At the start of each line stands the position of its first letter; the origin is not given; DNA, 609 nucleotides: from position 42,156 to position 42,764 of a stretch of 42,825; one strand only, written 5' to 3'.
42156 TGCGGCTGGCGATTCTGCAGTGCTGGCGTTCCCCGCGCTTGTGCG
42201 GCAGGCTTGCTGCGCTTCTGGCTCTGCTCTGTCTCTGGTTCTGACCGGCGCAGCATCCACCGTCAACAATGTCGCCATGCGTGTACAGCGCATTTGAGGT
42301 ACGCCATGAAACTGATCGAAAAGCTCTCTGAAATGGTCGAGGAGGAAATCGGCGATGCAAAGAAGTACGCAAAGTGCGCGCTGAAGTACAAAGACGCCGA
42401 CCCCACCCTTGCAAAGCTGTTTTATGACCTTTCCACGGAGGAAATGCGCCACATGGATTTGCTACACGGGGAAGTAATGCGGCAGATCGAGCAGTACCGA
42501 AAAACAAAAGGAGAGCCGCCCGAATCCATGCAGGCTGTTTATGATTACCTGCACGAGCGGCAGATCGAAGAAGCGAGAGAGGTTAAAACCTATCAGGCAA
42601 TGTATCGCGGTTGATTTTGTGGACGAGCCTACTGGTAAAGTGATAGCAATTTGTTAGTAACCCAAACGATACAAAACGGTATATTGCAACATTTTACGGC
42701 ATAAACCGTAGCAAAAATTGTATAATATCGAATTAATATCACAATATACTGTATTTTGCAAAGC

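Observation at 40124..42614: Terminal accessory operon with spore-surface-like proteins, next to att and preceded by a sigma-r4-like regulator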

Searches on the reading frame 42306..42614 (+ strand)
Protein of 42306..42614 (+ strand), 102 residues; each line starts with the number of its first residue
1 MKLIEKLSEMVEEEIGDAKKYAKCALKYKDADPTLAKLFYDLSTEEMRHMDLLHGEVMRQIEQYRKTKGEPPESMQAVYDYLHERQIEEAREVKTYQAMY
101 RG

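Call 9: search_protein_families(library=pfam, max_evalue=1, proteins=[window:42306-42614:+])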
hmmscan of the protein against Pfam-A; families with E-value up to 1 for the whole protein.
window:42306-42614:+ (102 aa): 4 families
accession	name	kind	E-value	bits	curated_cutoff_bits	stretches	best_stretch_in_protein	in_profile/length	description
PF02915.23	Rubrerythrin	-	0.00092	20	22.8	1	8-99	4-103/137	Rubrerythrin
PF00210.30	Ferritin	-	0.029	14.7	24.5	1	5-63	2-60/142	Ferritin-like domain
PF22035.1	Lpg0393_VPS9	-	0.043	14.3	27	1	19-66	26-72/149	Lpg0393 VPS9-like domain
PF24760.1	TPR_IF140_C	-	0.068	14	27.4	1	13-90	13-93/124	IF140 C-terminal TPR domain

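Call 10: search_protein_families(library=phrogs, max_evalue=0.1, proteins=[window:42306-42614:+])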
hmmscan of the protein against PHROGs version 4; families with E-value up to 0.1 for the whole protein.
window:42306-42614:+ (102 aa): 3 families
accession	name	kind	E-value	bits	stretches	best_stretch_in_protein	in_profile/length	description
phrog_7573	-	unknown function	0.0014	19.2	1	13-63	34-81/248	-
phrog_21707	-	unknown function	0.02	16.3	0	2-37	58-93/102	-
phrog_18120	-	unknown function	0.063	14.2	1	20-94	61-130/166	-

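Call 11: search_protein_families(library=ncbifam, max_evalue=1, proteins=[window:42306-42614:+])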
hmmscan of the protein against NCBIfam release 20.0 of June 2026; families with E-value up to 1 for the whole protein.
window:42306-42614:+ (102 aa): 2 families
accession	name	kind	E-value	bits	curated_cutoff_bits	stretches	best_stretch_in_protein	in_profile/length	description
TIGR02688.1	TIGR02688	equivalog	0.043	12.5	329.3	1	34-97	242-303/449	BREX system Lon protease-like protein BrxL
NF045676.1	FeExpMbfA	equivalog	0.044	13.2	450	1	10-56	16-62/318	iron exporter MbfA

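Call 21: search_solved_structures(query=window:42306-42614:+, max_evalue=1, show_alignments=2)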
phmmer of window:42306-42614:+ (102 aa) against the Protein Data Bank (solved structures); distinct sequences matched with E-value up to 1: 4.
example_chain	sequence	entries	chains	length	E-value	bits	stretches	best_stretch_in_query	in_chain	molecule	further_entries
7rdr_A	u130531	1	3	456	0.0017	22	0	2-32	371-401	Circular tendon repeat protein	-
3qd8_A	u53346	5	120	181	0.42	14.4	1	7-54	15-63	Probable bacterioferritin BfrB | Ferritin BfrB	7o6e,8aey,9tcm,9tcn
3oj5_A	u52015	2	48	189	0.46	14.2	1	7-54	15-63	Ferritin family protein | Probable bacterioferritin BfrB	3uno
8fhb_A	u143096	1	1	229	0.84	13.4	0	15-52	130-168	tRNA-(MS[2]IO[6]A)-hydroxylase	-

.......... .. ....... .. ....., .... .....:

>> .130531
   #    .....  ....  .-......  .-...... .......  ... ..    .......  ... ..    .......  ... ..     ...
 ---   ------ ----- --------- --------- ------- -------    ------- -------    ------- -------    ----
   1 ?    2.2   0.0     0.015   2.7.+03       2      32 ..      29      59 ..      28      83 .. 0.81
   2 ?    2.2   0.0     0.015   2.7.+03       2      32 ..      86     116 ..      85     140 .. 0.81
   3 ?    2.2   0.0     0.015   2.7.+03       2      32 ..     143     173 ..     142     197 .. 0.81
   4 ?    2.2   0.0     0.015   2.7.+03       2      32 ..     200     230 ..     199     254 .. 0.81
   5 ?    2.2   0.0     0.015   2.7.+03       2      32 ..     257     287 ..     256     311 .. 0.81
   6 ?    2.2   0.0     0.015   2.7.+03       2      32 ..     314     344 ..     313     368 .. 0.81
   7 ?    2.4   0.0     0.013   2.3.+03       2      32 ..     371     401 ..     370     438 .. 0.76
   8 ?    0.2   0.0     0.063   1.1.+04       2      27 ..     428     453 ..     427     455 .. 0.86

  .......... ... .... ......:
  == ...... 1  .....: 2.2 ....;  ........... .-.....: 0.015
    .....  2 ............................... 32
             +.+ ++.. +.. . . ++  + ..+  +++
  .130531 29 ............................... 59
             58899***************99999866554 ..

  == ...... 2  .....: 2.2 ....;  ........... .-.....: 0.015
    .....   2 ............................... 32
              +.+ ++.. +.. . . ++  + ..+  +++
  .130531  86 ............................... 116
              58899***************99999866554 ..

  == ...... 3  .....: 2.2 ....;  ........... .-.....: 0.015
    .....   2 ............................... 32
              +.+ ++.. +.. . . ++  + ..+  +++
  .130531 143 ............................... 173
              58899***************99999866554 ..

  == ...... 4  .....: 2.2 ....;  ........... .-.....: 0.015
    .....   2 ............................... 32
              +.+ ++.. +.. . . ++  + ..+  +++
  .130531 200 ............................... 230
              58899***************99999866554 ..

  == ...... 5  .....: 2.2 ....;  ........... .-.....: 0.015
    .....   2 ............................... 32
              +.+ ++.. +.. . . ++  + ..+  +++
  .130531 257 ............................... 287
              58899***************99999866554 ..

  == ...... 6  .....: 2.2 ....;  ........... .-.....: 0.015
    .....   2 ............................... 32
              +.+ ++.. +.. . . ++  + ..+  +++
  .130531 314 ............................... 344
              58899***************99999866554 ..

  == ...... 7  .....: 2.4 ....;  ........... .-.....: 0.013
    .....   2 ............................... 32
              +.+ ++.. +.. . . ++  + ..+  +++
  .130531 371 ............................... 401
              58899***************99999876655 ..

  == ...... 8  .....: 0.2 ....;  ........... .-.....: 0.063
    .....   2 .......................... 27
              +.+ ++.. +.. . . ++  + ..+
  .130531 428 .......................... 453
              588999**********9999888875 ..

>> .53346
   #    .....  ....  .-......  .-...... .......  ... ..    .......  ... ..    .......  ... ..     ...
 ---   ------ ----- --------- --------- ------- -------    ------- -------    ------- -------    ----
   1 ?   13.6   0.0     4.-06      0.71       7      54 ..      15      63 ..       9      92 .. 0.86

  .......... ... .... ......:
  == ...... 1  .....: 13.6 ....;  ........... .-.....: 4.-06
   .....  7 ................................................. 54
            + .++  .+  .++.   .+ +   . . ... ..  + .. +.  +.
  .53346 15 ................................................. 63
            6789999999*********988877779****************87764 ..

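Call 75: search_protein_families(library=padloc, max_evalue=0.1, proteins=[window:42306-42614:+])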
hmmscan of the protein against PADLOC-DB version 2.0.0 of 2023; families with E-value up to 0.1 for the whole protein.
window:42306-42614:+ (102 aa): 0 families

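Call 93: search_solved_structures(query=A13, max_evalue=1, show_alignments=2)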
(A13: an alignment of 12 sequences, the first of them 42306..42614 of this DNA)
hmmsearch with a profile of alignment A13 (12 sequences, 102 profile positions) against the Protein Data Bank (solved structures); distinct sequences matched with E-value up to 1: 10.
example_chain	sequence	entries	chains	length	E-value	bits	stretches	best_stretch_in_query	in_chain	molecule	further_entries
3oj5_A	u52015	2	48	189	0.00017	25.2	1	7-56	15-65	Ferritin family protein | Probable bacterioferritin BfrB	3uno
3qd8_A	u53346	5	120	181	0.00019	25.1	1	7-56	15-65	Probable bacterioferritin BfrB | Ferritin BfrB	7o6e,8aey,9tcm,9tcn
9mm5_A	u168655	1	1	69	0.088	16.5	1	10-55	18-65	De novo designed minibinder - dC2_049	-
2v0o_A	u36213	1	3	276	0.092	16.5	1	19-75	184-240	FCH DOMAIN ONLY PROTEIN 2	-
3qhb_A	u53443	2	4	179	0.16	15.7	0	13-62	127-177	Symerythrin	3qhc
3sid_A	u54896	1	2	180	0.16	15.7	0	13-62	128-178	Symerythrin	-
3zib_A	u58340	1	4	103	0.46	14.3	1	24-97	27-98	RAP2A SMA2265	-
7x9x_A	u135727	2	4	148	0.48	14.2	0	5-59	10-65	Ferritin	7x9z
9lm7_A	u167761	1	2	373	0.76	13.5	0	5-56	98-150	bvFP-Pr1-88.4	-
9mfv_A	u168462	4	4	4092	0.96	13.2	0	42-90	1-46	Dynein heavy chain, cytoplasmic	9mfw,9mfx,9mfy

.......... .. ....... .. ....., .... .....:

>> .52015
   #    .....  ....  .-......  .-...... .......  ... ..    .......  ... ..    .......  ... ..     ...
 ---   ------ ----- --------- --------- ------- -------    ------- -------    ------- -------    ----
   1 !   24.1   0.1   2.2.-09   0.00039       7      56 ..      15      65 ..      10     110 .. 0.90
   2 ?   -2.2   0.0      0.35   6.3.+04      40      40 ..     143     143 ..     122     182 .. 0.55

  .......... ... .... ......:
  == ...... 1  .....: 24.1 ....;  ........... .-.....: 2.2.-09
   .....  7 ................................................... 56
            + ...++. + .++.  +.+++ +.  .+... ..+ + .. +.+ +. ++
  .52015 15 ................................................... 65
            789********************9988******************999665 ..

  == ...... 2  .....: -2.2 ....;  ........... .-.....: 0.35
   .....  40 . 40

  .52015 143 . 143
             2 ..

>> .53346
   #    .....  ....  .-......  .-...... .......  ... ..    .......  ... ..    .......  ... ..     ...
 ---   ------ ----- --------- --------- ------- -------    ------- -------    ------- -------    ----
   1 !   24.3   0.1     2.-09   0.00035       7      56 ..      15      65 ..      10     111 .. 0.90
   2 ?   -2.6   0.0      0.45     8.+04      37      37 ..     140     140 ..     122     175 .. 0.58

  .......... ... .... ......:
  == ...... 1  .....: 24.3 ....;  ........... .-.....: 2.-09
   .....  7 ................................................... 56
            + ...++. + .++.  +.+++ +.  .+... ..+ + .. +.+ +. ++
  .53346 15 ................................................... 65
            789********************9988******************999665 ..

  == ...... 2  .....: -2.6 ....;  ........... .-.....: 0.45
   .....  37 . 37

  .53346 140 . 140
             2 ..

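Call 99: search_protein_families(library=pfam, alignment_id=A13, max_evalue=0.01)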
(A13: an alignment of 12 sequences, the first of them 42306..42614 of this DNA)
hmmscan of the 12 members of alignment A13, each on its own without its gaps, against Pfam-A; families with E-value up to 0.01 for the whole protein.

A. member 1, window:42306-42614:+ (102 aa): 1 family
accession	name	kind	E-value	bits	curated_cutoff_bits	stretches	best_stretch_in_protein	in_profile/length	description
PF02915.23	Rubrerythrin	-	0.00092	20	22.8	1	8-99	4-103/137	Rubrerythrin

B. families by the number of members that match (of 12 scanned): 5 families
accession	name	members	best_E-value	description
PF02915.23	Rubrerythrin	5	0.00015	Rubrerythrin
PF22763.1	NrS1-1_pol-like_HBD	1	0.0059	NrS-1 polymerase HBD domain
PF25035.1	SYNE1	1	0.006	Nesprin-1 domain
PF12931.13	TPR_Sec16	1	0.0097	Sec16 Sec23-binding domain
PF04108.17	ATG17_like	1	0.0099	Autophagy protein ATG17-like domain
